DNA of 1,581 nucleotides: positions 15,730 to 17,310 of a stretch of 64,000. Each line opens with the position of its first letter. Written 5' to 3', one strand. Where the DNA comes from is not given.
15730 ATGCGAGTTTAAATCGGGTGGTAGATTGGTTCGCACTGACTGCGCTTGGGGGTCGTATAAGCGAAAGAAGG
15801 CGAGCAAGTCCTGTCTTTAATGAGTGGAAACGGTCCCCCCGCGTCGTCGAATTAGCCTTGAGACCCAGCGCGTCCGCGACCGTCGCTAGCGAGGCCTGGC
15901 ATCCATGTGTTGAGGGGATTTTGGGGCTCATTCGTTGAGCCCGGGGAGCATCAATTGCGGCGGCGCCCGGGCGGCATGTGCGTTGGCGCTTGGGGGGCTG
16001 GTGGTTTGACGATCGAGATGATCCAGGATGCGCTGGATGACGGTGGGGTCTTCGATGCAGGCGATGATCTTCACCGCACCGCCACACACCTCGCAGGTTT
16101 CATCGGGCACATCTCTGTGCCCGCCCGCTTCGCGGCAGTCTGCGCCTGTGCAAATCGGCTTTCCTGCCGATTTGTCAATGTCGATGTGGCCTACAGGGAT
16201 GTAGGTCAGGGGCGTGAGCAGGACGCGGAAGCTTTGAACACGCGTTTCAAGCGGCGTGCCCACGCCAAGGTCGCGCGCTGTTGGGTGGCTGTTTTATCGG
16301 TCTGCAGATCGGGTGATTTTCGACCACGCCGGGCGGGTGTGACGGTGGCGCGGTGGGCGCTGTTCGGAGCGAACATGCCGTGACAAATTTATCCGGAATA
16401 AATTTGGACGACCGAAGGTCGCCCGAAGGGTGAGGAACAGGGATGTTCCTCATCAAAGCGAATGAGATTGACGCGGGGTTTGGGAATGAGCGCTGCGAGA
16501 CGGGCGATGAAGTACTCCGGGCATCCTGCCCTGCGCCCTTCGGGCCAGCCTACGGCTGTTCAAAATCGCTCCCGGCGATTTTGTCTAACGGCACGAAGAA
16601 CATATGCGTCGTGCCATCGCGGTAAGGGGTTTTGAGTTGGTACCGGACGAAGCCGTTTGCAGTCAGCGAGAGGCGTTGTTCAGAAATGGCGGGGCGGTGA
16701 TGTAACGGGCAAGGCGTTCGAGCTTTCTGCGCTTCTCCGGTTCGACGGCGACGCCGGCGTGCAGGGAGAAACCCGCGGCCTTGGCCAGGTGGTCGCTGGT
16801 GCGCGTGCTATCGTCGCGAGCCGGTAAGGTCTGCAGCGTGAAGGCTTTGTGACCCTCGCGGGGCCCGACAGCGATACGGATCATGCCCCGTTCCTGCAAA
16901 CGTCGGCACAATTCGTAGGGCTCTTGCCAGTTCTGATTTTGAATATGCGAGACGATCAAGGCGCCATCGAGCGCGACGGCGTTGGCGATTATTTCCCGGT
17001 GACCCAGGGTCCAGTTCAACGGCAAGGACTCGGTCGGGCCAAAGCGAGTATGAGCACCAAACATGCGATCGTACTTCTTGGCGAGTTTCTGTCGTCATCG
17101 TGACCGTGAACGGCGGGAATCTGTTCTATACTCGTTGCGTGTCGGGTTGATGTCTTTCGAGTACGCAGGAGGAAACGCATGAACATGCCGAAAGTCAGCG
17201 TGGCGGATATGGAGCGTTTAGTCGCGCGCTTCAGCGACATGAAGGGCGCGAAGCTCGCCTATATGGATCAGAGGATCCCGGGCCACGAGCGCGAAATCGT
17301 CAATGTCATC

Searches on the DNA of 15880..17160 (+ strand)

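Call 15: search_dna_similar(query=window:15880-17160:+, collection=plasmids, mode=distant, max_rows=25)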
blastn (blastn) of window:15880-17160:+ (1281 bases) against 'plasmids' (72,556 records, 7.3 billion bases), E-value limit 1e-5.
Records with a match: 2835; places in all: 3920; records where one place covers at least 80% of the query: 0.
Best place of each record, by identity: 95-99% 1; 90-95% 3; 80-90% 1; 60-80% 2830.
By first word of the organism name: Escherichia 1102; Salmonella 591; Klebsiella 567; Acinetobacter 200; Citrobacter 80; Enterobacter 55; Vibrio 45; Shigella 35; Proteus 30; Providencia 25; and 27 more.
By predicted mobility (MOB-suite, as given by PLSDB): conjugative 2048; mobilizable 399; non-mobilizable 388.
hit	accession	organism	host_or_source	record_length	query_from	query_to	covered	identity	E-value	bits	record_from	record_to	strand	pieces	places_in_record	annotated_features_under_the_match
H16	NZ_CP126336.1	Proteus vulgaris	water,water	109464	137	904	21%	73.0%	1e-13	149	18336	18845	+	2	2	IS91-like element ISVsa3 family transposase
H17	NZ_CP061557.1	Acinetobacter seifertii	Homo sapiens,blood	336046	137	904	21%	72.7%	1e-12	144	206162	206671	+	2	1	none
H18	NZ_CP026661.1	Salmonella enterica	minced meat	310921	715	977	21%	69.9%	1e-18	102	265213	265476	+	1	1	IS91 family transposase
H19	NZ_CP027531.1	Acinetobacter baumannii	-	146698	715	977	21%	69.9%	1e-18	102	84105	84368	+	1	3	IS91 family transposase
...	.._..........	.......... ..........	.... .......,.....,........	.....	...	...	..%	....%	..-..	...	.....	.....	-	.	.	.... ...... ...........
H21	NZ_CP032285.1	Acinetobacter sp. WCHA55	Culture,Sewage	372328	715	977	21%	69.9%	1e-18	102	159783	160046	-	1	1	none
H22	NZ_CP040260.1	Acinetobacter baumannii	Homo sapiens,Pus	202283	715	977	21%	69.9%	1e-18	102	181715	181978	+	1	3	IS91 family transposase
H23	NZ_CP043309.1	Acinetobacter johnsonii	sewage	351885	715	977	21%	69.9%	1e-18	102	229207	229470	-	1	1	none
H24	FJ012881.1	uncultured bacterium HH1107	-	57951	715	977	21%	69.9%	1e-18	102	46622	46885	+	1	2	transposase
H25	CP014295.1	Klebsiella pneumoniae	Homo sapiens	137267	715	977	21%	69.9%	1e-18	102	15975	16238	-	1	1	transposase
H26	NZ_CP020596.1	Acinetobacter baumannii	Homo sapiens,sputum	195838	715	977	21%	69.9%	1e-18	102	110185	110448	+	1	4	IS91 family transposase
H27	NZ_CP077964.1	Proteus mirabilis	Homo sapiens,urine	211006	715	977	21%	69.9%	1e-18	102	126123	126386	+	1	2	IS91 family transposase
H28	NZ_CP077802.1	Acinetobacter baumannii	Canis lupus,urine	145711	715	977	21%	69.9%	1e-18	102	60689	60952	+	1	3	IS91 family transposase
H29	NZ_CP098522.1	Acinetobacter baumannii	Homo sapiens,urine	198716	715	977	21%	69.9%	1e-18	102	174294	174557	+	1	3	IS91 family transposase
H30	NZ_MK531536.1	Acinetobacter baumannii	-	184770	715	977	21%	69.9%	1e-18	102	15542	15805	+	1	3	none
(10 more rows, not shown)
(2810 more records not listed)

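Call 16: get_annotated_region(hit=H16, flank=1500)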
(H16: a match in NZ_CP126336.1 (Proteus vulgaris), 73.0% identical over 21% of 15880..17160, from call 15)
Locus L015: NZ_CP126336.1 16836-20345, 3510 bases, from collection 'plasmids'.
description: Proteus vulgaris strain TAF3 plasmid pTAFA, complete sequence
organism: Proteus vulgaris (NCBI taxid 585)
taxonomy: Bacteria; Pseudomonadota; Gammaproteobacteria; Enterobacterales; Morganellaceae; Proteus; Proteus vulgaris
host: -; source: water,water; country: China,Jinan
typing (MOB-suite, as given by PLSDB): conjugative; replicon rep_cluster_1506,rep_cluster_282; relaxase MOBH; mating-pair formation MPF_F
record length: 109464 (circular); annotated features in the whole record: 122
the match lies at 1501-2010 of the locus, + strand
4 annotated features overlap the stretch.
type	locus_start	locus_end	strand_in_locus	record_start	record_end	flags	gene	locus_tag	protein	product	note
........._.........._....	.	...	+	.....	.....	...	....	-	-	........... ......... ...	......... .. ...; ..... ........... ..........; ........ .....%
CDS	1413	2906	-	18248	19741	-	-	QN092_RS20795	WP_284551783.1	IS91-like element ISVsa3 family transposase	GO:0006313 - DNA transposition [Evidence IEA]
CDS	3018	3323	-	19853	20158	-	-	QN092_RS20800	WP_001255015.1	LysR family transcriptional regulator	-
predicted_resistance_gene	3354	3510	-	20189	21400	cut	floR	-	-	chloramphenicol/florfenicol efflux MFS transporter FloR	predicted by amrfinderplus; class PHENICOL; identity 100.0%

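Call 36: build_rna_model(alignment_id=A3, structure=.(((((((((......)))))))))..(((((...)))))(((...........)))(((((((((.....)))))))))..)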
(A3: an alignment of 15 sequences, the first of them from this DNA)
Model R1 built from alignment A3 (15 sequences, 82 columns); structure: as given.
model positions 74; base pairs 26; branch points 3; effective number of sequences 2.34; information 0.763 bits per position. Calibrated on 0.2 Mb of random sequence (short: E-values are rough).
structure used (alignment columns):
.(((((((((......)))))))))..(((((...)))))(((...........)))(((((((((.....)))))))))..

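Call 37: search_with_rna_model(model_id=R1, sources=[window, L001, L003, L011, L016, L017, L018, L019, L020, L021, L022, L023, L024, L025, L026], max_evalue=1)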
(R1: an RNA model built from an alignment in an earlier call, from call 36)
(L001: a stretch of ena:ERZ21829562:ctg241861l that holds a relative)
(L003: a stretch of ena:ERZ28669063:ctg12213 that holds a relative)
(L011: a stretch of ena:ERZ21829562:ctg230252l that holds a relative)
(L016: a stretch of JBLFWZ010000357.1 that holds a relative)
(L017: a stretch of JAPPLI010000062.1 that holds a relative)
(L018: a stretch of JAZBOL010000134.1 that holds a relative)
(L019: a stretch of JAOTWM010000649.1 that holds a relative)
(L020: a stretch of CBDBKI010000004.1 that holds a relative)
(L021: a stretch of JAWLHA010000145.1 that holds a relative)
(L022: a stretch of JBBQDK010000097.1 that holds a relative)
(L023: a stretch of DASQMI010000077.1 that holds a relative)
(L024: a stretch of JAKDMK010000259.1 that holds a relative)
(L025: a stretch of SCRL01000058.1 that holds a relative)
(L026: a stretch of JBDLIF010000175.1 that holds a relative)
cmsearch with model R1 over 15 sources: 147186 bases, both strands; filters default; matches with E-value up to 1: 32.
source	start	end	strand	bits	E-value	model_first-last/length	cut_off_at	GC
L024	3681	3753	-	91.8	1.1e-21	1-74/74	no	0.64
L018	2745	2817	-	91.8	1.1e-21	1-74/74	no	0.63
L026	75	147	+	91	1.8e-21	1-74/74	no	0.63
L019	2139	2213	-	90.6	2.3e-21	1-74/74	no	0.6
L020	4165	4237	+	88.1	9.8e-21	1-74/74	no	0.59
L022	289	360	+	87.3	1.6e-20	1-74/74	no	0.62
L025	98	170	+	85.9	3.6e-20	1-74/74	no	0.59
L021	3242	3316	-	85.7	4.2e-20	1-74/74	no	0.65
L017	1418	1489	+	83.9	1.2e-19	1-74/74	no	0.57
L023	2894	2974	+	83.5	1.5e-19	1-74/74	no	0.7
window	16383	16454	+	81.2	5.9e-19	1-74/74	no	0.49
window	27417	27488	+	81.2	5.9e-19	1-74/74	no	0.49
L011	3203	3274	+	81.2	5.9e-19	1-74/74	no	0.49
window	27544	27619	+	80.9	7.3e-19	1-74/74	no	0.63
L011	2921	2995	-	79.7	1.4e-18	1-74/74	no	0.61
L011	3334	3405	-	66.7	3.2e-15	1-74/74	no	0.62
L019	2282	2353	-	62.5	3.8e-14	1-74/74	no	0.62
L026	1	53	-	42.8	4.6e-09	1-53/74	3'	0.62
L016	3693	3761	+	31.1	4.6e-06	1-74/74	no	0.57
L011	2970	3030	+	27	5.3e-05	1-74/74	no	0.52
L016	3483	3554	+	26.2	8.2e-05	1-74/74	no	0.6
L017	1386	1442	-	17.2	0.017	1-74/74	no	0.51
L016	2996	3058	+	14.8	0.073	1-74/74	no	0.49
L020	4166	4189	-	14.3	0.096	2-25/74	no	0.5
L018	2792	2860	+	13.2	0.19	1-74/74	no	0.61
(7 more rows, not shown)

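Call 43: search_with_rna_model(model_id=R1, sources=[L027, L028, L029, L030, L031, L032, L033, L034, L035, L036, L037, L038, L039, L040, L041, L042, L043, L044, L045, L046, L047, L048, L049, L050, L051, L052, L053], max_evalue=0.001)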
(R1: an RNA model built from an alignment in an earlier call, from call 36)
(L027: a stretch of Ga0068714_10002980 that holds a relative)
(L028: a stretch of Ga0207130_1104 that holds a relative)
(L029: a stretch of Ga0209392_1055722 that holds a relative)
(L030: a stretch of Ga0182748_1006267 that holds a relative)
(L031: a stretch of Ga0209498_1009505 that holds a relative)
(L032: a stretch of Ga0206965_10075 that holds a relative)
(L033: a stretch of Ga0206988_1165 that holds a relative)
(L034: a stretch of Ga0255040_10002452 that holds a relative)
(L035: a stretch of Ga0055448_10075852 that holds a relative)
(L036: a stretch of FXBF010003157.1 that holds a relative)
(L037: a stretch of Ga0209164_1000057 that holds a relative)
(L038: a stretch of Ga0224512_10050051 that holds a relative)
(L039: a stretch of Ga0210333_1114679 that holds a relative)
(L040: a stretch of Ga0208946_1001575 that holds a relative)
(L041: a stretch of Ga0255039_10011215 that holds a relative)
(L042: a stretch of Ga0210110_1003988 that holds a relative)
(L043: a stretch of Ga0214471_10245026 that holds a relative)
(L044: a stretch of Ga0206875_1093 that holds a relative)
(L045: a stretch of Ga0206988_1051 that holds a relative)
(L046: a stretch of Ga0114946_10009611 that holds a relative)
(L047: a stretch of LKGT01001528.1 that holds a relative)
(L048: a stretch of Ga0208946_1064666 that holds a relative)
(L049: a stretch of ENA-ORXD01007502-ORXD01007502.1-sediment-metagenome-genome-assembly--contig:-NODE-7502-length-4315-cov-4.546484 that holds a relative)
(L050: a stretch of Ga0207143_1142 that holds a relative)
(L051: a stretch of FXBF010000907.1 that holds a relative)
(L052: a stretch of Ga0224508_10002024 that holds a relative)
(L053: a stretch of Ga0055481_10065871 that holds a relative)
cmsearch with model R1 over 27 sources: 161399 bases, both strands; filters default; matches with E-value up to 0.001: 27.
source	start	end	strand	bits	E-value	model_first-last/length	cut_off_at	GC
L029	83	155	+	93.7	3.9e-22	1-74/74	no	0.64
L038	2139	2213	-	90.6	2.5e-21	1-74/74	no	0.6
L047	714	788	+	89.4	5e-21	1-74/74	no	0.57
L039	953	1025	+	89.2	5.8e-21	1-74/74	no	0.6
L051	8148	8222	+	87.3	1.7e-20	1-74/74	no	0.59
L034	3484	3558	-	87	2.1e-20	1-74/74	no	0.59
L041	2136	2210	-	87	2.1e-20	1-74/74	no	0.59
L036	122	196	-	85.7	4.5e-20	1-74/74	no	0.57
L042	1487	1559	+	83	2.3e-19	1-74/74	no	0.62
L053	36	108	+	83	2.3e-19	1-74/74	no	0.62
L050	3433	3505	-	81.7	4.7e-19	1-74/74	no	0.6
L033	4204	4276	+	81.7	5e-19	1-74/74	no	0.62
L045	902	974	+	81.7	5e-19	1-74/74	no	0.62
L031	75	149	+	80.9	7.9e-19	1-74/74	no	0.61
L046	2369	2443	+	80.9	7.9e-19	1-74/74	no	0.61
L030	5440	5514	-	80.4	1e-18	1-74/74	no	0.65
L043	645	716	-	78.1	4e-18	1-74/74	no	0.58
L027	8375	8449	+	77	7.9e-18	1-74/74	no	0.71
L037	4387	4461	+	77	7.9e-18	1-74/74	no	0.71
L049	2387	2461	+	77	7.9e-18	1-74/74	no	0.71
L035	1092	1166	-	75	2.6e-17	1-74/74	no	0.61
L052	9630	9704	-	67.7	1.9e-15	1-74/74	no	0.57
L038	2282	2353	-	62.5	4.1e-14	1-74/74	no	0.62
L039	84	154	+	52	2.1e-11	1-74/74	no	0.56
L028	3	74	+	42.8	4.8e-09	1-74/74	no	0.49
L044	281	341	-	36.5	2.1e-07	1-74/74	no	0.52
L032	3332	3390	+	36.4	2.2e-07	1-74/74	no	0.56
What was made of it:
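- On REP/REPIN (RAYT-associated): About 300 kb of other loci have roughly one copy each (calls 37, 43).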

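Call 67: search_with_rna_model(model_id=R1, sources=[L057, L054, L055], max_evalue=1, show_alignments=2)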
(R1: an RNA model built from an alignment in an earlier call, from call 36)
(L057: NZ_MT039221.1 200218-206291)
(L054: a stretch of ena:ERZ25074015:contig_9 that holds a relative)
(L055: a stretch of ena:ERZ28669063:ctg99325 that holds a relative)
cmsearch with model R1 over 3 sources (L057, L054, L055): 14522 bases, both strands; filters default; matches with E-value up to 1: 4.
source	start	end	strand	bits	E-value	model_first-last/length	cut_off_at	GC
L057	3001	3073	+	66.9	2.8e-16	1-74/74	no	0.56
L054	2815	2887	-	61.8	5.8e-15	1-74/74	no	0.62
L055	2888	2952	-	39.3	3.6e-09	1-74/74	no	0.6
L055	2817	2848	-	14.7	0.0077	41-72/74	no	0.62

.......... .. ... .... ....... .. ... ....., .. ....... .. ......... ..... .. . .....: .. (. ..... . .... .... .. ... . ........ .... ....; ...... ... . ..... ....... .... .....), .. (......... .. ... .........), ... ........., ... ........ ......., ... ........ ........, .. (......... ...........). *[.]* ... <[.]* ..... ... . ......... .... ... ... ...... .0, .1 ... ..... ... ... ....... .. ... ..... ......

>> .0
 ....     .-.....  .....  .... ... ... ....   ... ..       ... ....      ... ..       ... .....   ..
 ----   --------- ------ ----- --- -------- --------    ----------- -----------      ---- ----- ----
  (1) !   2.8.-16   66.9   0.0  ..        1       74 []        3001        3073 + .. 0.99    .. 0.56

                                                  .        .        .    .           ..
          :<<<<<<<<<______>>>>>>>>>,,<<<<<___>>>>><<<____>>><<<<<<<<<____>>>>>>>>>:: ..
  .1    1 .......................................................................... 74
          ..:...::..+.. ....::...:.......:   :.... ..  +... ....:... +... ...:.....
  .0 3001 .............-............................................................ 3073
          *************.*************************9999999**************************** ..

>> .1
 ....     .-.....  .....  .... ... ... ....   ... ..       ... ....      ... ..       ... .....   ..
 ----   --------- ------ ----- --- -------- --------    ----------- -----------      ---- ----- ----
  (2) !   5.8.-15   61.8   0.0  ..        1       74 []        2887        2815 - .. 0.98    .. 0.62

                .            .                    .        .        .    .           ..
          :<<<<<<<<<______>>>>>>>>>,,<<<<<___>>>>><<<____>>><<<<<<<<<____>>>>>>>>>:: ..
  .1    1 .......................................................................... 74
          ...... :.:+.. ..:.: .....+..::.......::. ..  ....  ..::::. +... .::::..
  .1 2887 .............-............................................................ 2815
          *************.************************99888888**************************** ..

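Call 70: search_with_rna_model(model_id=R1, sources=[window, L016, L017, L018, L019, L020, L021, L022, L023, L024, L025, L026, L027, L028, L029, L030, L031, L032, L033, L034, L035, L036, L039, L042, L043, L044, L047, L049, L050, L051, L052, L057], max_evalue=0.000001, make_alignment=true)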
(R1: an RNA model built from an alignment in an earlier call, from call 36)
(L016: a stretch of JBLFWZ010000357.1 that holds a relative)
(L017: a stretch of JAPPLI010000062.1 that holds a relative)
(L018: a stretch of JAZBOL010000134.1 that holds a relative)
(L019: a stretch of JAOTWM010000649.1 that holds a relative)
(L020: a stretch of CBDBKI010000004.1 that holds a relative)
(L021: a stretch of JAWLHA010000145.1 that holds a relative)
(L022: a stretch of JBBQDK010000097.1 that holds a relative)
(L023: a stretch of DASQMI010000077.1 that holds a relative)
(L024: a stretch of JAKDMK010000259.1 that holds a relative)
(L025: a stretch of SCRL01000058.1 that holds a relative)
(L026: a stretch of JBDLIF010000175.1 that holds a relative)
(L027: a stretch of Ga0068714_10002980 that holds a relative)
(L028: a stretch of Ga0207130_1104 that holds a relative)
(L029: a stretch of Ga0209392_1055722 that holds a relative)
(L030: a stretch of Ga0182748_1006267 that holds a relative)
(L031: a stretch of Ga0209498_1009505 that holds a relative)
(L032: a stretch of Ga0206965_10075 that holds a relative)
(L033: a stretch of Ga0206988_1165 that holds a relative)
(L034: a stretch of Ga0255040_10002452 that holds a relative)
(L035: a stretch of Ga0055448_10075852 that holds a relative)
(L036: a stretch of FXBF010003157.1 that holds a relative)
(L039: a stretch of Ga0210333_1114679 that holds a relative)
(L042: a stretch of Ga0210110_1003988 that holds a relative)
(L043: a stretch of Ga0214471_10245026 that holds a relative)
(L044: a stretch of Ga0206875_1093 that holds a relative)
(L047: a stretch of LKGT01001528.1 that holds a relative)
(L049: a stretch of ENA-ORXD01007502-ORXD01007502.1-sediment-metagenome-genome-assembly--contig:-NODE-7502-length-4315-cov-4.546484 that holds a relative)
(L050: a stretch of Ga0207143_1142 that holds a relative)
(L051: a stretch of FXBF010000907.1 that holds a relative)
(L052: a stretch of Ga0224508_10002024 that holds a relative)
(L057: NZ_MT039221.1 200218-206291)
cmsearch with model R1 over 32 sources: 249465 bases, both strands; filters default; matches with E-value up to 0.000001: 41.
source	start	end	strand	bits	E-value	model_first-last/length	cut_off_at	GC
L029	83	155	+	93.7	6e-22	1-74/74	no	0.64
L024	3681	3753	-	91.8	1.9e-21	1-74/74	no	0.64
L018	2745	2817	-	91.8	1.9e-21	1-74/74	no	0.63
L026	75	147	+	91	3e-21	1-74/74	no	0.63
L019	2139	2213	-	90.6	3.9e-21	1-74/74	no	0.6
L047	714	788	+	89.4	7.7e-21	1-74/74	no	0.57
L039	953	1025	+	89.2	9e-21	1-74/74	no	0.6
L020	4165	4237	+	88.1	1.7e-20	1-74/74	no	0.59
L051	8148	8222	+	87.3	2.7e-20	1-74/74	no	0.59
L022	289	360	+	87.3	2.7e-20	1-74/74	no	0.62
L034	3484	3558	-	87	3.2e-20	1-74/74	no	0.59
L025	98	170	+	85.9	6e-20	1-74/74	no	0.59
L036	122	196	-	85.7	6.9e-20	1-74/74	no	0.57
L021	3242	3316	-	85.7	7.1e-20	1-74/74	no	0.65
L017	1418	1489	+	83.9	2.1e-19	1-74/74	no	0.57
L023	2894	2974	+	83.5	2.6e-19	1-74/74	no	0.7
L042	1487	1559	+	83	3.5e-19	1-74/74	no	0.62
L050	3433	3505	-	81.7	7.3e-19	1-74/74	no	0.6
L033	4204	4276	+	81.7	7.7e-19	1-74/74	no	0.62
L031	75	149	+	80.9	1.2e-18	1-74/74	no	0.61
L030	5440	5514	-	80.4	1.6e-18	1-74/74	no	0.65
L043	645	716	-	78.1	6.2e-18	1-74/74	no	0.58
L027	8375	8449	+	77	1.2e-17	1-74/74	no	0.71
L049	2387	2461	+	77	1.2e-17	1-74/74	no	0.71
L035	1092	1166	-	75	4e-17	1-74/74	no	0.61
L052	9630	9704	-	67.7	3e-15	1-74/74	no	0.57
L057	3001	3073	+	66.9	4.7e-15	1-74/74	no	0.56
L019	2282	2353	-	62.5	6.4e-14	1-74/74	no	0.62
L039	84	154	+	52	3.2e-11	1-74/74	no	0.56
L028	3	74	+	42.8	7.5e-09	1-74/74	no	0.49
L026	1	53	-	42.8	7.7e-09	1-53/74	3'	0.62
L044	281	341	-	36.5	3.2e-07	1-74/74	no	0.52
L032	3332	3390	+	36.4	3.4e-07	1-74/74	no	0.56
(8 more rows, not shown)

Alignment A5: 41 matches aligned to the model, 103 columns, each read 5' to 3' on its own strand. Consensus structure (alignment columns), stored with it:
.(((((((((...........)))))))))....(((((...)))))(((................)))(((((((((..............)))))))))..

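Call 72: search_with_rna_model(model_id=R1, source=window, filters=off, max_evalue=1)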
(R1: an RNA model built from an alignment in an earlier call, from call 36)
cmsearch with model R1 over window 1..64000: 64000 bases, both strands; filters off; matches with E-value up to 1: 13.
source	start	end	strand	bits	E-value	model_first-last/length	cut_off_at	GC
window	16383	16454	+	81.2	2.6e-19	1-74/74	no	0.49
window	27417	27488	+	81.2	2.6e-19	1-74/74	no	0.49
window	27544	27619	+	80.8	3.2e-19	1-74/74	no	0.63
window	16101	16175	-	77.4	2.5e-18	1-74/74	no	0.63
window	16513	16584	-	66.7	1.4e-15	1-74/74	no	0.62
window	27058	27133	+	62.9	1.3e-14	1-74/74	no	0.54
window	50823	50895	-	61.8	2.6e-14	1-74/74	no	0.62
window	27007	27082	-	45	5.4e-10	1-74/74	no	0.66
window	16150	16210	+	27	2.3e-05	1-74/74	no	0.52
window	27108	27156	-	18.1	0.0045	1-74/74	no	0.45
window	59823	59917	+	10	0.55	1-74/74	no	0.64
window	435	499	+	9.9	0.57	1-74/74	no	0.58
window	27169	27188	+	9.9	0.59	52-71/74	no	0.6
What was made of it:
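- On REP/REPIN (RAYT-associated): The window has 8 copies in 64 kb, 7 of them in two transposase remnants (call 72).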

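Call 85: search_with_rna_model(model_id=R1, sources=[L058, L059, L060, L061, L062, L063], max_evalue=10, filters=off)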
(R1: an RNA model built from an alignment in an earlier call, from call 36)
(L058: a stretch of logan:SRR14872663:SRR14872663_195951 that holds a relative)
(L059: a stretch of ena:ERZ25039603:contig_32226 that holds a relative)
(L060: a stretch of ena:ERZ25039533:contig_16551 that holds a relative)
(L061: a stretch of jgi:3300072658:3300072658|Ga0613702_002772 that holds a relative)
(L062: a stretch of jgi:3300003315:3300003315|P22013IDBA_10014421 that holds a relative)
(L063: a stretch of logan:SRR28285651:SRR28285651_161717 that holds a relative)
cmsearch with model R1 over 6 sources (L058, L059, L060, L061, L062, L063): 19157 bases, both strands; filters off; matches with E-value up to 10: 24.
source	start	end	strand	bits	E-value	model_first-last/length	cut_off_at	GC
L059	1579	1653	+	80.6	1.1e-19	1-74/74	no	0.63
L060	1430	1520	+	14.2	0.014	1-74/74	no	0.63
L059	1580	1603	-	12.1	0.046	2-25/74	no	0.58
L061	103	194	-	10.1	0.16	1-74/74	no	0.67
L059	2078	2145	-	6.8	1.1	1-74/74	no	0.6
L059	507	599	-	5.8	1.9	1-74/74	no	0.43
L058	2336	2400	-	5.2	2.8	1-74/74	no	0.62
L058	2328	2401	+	4.9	3.3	1-74/74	no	0.59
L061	1690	1754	-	4.6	3.9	1-74/74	no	0.65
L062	1256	1320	-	4.6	3.9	1-74/74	no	0.65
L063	509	573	-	4.6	3.9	1-74/74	no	0.65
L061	3749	3824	+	4.4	4.4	1-74/74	no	0.59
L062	3315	3390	+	4.4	4.4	1-74/74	no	0.59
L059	1078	1103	+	4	5.7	2-25/74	no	0.65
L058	1345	1426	+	3.9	6.1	1-74/74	no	0.6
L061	2153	2227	+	3.6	7.3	1-74/74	no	0.68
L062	1719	1793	+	3.6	7.3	1-74/74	no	0.68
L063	972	1046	+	3.6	7.3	1-74/74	no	0.68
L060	2523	2599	+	3.5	7.5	1-74/74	no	0.64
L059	1078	1103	-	3.5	7.6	2-25/74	no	0.65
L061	695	712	-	3.2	8.8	5-22/74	no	0.67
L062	261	278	-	3.2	8.8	5-22/74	no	0.67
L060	3743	3757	+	3.1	9.6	26-40/74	no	0.73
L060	2456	2543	-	3.1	9.9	1-74/74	no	0.69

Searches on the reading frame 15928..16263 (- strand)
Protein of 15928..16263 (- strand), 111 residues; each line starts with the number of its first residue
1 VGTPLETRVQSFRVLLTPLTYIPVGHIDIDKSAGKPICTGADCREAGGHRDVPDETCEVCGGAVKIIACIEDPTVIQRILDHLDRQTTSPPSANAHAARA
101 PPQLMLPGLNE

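Call 62: search_protein_families(library=pfam, proteins=[window:15928-16263:-], max_evalue=0.001)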
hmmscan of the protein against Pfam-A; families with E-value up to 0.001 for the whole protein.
window:15928-16263:- (111 aa): 0 families
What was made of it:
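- Closest known: Rickettsia palindromic elements. Different: No Pfam family covers the inserted peptide (call 62).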
